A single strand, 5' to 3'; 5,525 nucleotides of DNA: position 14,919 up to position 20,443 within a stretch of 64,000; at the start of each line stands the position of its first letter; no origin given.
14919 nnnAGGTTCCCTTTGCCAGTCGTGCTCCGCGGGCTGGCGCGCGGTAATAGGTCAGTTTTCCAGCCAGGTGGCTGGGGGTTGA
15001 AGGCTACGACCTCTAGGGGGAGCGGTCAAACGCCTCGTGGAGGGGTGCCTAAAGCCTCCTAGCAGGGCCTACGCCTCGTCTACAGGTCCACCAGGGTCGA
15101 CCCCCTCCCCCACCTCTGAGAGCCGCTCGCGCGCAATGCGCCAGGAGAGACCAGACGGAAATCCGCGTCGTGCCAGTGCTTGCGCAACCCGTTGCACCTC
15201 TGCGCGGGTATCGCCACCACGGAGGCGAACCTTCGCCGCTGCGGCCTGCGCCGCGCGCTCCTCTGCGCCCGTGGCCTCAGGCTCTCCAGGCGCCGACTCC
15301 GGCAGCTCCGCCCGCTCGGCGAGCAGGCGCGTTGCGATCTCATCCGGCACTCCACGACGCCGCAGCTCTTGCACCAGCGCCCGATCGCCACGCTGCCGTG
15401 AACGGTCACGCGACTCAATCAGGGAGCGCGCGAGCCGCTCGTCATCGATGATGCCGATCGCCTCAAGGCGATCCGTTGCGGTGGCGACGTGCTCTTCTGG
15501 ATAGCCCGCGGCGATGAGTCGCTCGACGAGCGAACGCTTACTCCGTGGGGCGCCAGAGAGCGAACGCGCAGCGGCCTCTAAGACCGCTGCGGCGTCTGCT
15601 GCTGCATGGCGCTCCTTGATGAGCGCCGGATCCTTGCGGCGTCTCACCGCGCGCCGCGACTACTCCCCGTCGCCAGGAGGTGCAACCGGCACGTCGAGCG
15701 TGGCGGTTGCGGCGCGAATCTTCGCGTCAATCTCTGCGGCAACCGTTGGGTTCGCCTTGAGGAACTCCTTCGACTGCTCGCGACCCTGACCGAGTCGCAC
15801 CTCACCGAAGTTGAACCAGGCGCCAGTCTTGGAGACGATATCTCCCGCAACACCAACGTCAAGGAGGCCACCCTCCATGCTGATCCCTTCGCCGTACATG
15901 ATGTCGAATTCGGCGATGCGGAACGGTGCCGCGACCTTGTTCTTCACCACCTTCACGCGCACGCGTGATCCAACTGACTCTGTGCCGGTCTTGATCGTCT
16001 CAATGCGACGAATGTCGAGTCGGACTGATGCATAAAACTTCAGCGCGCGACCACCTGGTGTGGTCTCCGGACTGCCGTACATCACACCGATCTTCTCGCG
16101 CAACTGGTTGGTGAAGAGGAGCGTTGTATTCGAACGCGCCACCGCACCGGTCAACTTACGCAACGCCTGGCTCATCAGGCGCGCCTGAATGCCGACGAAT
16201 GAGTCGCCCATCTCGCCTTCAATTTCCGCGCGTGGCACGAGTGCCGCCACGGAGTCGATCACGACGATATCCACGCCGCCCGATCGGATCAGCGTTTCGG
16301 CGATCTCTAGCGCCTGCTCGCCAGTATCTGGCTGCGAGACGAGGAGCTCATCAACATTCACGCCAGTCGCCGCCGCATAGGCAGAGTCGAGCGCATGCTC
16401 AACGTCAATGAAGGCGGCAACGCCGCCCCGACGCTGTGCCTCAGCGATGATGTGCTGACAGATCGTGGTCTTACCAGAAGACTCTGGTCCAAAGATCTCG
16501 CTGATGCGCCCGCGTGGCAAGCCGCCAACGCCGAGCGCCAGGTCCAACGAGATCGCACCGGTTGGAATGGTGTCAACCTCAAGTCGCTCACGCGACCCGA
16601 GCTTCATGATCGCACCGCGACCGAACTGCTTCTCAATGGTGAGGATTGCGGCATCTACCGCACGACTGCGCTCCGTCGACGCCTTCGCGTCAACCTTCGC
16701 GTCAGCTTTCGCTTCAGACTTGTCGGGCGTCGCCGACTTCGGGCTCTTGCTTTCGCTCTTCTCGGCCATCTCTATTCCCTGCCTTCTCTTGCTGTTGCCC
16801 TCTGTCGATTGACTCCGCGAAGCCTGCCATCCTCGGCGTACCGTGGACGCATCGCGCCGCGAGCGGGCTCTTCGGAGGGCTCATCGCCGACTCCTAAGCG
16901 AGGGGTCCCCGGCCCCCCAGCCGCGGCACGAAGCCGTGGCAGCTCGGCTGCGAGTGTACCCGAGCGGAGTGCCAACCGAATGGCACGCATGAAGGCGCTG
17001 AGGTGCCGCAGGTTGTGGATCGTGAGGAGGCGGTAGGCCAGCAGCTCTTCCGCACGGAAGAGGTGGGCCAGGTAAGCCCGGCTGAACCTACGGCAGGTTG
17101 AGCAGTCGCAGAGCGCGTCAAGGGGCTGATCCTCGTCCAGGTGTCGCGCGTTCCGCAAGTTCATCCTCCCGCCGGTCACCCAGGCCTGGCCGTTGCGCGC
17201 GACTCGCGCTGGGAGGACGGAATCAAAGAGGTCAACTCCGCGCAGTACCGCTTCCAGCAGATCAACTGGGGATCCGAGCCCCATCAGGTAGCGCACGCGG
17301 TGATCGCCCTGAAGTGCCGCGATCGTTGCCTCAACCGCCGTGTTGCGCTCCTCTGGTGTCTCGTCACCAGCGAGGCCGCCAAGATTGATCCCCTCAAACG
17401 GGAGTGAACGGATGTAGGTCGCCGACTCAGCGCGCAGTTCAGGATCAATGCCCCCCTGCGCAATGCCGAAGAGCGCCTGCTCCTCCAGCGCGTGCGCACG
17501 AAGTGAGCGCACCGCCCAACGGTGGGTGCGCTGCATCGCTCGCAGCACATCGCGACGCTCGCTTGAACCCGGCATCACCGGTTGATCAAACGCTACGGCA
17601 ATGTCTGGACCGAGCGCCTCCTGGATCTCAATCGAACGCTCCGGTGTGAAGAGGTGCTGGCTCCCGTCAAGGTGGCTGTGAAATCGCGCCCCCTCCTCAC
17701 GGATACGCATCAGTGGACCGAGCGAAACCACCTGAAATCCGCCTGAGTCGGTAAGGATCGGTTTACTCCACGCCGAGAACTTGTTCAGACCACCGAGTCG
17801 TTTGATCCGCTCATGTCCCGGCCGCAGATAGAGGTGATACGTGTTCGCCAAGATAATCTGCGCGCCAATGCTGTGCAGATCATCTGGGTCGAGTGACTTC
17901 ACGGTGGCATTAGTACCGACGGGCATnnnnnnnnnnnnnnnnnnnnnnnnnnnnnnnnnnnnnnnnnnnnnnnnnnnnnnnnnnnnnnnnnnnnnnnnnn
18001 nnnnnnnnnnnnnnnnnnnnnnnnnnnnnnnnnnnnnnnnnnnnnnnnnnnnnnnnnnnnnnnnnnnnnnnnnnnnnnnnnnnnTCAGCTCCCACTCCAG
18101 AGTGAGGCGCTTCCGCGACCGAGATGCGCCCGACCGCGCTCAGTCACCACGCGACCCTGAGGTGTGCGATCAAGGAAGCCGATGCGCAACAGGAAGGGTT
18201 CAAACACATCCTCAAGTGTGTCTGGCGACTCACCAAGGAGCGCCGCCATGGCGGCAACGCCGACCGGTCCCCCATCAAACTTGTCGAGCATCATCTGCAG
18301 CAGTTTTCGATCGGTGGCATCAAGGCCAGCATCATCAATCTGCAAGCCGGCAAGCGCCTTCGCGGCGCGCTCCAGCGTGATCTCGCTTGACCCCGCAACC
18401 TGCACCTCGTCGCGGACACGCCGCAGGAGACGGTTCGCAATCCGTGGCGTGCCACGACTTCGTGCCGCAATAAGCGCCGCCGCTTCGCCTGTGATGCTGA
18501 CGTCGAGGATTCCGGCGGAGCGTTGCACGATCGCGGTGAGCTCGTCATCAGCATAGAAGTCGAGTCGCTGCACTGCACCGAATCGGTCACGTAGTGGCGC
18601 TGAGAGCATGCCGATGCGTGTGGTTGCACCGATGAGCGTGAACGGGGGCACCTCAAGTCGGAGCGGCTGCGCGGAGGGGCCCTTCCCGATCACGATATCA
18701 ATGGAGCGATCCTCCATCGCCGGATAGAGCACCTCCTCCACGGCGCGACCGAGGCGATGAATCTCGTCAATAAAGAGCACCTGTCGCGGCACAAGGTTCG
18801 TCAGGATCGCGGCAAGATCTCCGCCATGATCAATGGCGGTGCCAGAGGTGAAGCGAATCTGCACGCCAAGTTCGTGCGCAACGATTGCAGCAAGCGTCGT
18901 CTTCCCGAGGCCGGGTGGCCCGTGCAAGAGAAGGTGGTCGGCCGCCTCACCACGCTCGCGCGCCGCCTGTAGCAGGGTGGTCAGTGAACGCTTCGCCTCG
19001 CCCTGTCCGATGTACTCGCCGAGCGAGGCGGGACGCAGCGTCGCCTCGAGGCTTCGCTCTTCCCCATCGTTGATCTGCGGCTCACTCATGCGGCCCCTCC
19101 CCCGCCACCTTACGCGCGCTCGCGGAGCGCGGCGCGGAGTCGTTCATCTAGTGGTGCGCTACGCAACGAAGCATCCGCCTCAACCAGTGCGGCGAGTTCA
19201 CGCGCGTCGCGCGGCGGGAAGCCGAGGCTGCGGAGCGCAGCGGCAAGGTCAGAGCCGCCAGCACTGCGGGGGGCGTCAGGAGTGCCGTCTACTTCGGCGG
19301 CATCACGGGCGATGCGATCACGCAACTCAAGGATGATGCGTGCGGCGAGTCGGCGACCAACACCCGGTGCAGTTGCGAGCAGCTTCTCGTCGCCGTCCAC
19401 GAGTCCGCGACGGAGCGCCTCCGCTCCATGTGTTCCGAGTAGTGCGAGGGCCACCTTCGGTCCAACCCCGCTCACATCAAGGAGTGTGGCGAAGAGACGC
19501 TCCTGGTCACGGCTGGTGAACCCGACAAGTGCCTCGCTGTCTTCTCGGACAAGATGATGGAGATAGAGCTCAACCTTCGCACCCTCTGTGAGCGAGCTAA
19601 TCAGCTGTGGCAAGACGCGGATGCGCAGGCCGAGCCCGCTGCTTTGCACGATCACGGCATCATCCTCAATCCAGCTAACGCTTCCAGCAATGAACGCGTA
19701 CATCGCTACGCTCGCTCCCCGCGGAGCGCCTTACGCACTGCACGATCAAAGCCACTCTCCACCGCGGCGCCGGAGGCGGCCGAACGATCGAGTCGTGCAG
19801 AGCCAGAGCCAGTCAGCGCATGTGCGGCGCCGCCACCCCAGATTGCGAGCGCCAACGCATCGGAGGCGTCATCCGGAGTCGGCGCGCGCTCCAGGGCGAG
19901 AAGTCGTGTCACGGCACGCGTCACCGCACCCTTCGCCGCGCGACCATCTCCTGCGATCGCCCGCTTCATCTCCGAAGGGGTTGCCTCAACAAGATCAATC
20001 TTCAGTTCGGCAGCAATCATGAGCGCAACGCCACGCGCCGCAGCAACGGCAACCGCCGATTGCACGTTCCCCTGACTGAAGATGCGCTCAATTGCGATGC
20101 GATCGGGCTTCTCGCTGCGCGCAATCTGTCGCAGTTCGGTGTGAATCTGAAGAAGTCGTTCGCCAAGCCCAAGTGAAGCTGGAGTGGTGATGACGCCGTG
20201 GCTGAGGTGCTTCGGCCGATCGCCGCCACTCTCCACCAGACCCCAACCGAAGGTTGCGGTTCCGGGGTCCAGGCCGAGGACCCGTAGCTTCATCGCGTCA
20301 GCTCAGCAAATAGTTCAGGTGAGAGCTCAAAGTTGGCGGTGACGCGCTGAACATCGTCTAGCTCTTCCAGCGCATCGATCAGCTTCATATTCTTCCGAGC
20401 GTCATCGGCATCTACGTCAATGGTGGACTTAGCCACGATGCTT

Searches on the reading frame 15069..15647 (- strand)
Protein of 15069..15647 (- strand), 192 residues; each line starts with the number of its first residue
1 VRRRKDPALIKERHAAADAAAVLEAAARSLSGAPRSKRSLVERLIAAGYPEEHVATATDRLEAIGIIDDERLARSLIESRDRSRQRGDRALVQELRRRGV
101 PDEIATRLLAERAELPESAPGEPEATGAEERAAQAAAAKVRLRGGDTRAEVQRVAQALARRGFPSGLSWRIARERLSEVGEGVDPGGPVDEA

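Call 8: search_protein_families(library=pfam, proteins=[window:15069-15647:-], max_evalue=0.001)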
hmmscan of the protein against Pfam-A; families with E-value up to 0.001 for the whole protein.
window:15069-15647:- (192 aa): 3 families
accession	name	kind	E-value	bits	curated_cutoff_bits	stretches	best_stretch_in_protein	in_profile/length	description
PF02631.22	RecX_HTH2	-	3.6e-10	40.4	26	1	68-107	1-40/42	RecX, second three-helix domain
PF21982.2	RecX_HTH1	-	7.2e-10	39.1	26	1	24-61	3-40/40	RecX, first three-helix domain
PF21981.2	RecX_HTH3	-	9.3e-07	29.4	26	1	129-170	3-46/48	RecX, third three-helix domain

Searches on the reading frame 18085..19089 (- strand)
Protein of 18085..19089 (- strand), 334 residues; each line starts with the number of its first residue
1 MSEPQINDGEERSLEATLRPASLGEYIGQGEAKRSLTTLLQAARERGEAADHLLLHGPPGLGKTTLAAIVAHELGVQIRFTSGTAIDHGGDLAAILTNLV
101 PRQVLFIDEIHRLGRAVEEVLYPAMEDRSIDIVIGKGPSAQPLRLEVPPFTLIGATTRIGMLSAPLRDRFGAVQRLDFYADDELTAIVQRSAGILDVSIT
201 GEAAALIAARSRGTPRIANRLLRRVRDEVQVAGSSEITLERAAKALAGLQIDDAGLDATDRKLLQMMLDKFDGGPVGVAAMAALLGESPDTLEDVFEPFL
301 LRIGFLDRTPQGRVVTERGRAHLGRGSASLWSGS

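Call 8: search_protein_families(library=pfam, proteins=[window:18085-19089:-], max_evalue=0.001)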
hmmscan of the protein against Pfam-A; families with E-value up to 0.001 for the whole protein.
window:18085-19089:- (334 aa): 13 families
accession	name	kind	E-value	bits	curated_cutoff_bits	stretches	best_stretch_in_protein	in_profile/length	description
PF05496.18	RuvB_N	-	4.7e-72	241.4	27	1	18-176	1-159/159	Holliday junction DNA helicase RuvB P-loop domain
PF17864.7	AAA_lid_4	-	1.6e-27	95.5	27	1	179-252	1-74/74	RuvB AAA lid domain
PF05491.19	RuvB_C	-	2.3e-21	75.9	24.7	1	254-323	2-71/72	RuvB C-terminal winged helix domain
PF00004.35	AAA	-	6e-20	72.5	21.2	1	53-175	1-128/131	ATPase family associated with various cellular activities (AAA)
PF07728.20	AAA_5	-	6.6e-10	39.6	22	1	52-170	1-139/139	AAA domain (dynein-related subfamily)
PF06068.19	TIP49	-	2.8e-07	30.5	23.8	1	25-82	25-82/347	TIP49 P-loop domain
PF13191.12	AAA_16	-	1e-06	29.8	32.6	1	27-96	3-73/167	AAA ATPase domain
PF01078.27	Mg_chelatase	-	1.9e-05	24.6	20.3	0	50-70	22-42/207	Magnesium chelatase, subunit ChlI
PF13401.12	AAA_22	-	3.2e-05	24.7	27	0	50-76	5-31/130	AAA domain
PF13173.12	AAA_14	-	4.5e-05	23.9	27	1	53-134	5-95/129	AAA domain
PF20720.3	nSTAND3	-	0.00014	22.1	27.2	1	40-109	7-73/155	Novel STAND NTPase 3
PF01695.23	IstB_IS21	-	0.00036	20.6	24.1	1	48-111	90-163/238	IstB-like ATP binding protein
PF07726.17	AAA_3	-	0.00037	20.8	27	0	52-130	1-91/131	ATPase family associated with various cellular activities (AAA)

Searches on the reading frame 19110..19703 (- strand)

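Call 8: search_protein_families(library=pfam, proteins=[window:19110-19703:-], max_evalue=0.001)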
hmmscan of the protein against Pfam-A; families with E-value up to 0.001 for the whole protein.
window:19110-19703:- (197 aa): 5 families
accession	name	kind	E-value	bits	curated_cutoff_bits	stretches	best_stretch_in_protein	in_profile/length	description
PF14520.12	HHH_5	-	3.4e-15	56.7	27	1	71-129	1-57/57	Helix-hairpin-helix domain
PF01330.27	RuvA_N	-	4.7e-12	46.3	23.6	1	1-59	1-59/61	RuvA N terminal domain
PF00633.29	HHH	-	9.6e-06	25.6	24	0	71-89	10-28/30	Helix-hairpin-helix motif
PF07499.19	RuvA_C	-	0.00038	21.3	24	0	152-194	5-44/47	RuvA, C-terminal domain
PF02371.22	Transposase_20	-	0.00082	20.1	21.3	0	107-130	2-25/87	Transposase IS116/IS110/IS902 family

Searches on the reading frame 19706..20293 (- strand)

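Call 8: search_protein_families(library=pfam, proteins=[window:19706-20293:-], max_evalue=0.001)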
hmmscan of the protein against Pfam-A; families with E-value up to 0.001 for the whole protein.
window:19706-20293:- (195 aa): 1 family
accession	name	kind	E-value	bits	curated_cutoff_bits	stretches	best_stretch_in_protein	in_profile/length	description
PF02075.23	RuvC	-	4.5e-39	134.1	22.2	1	5-151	1-146/148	Crossover junction endodeoxyribonuclease RuvC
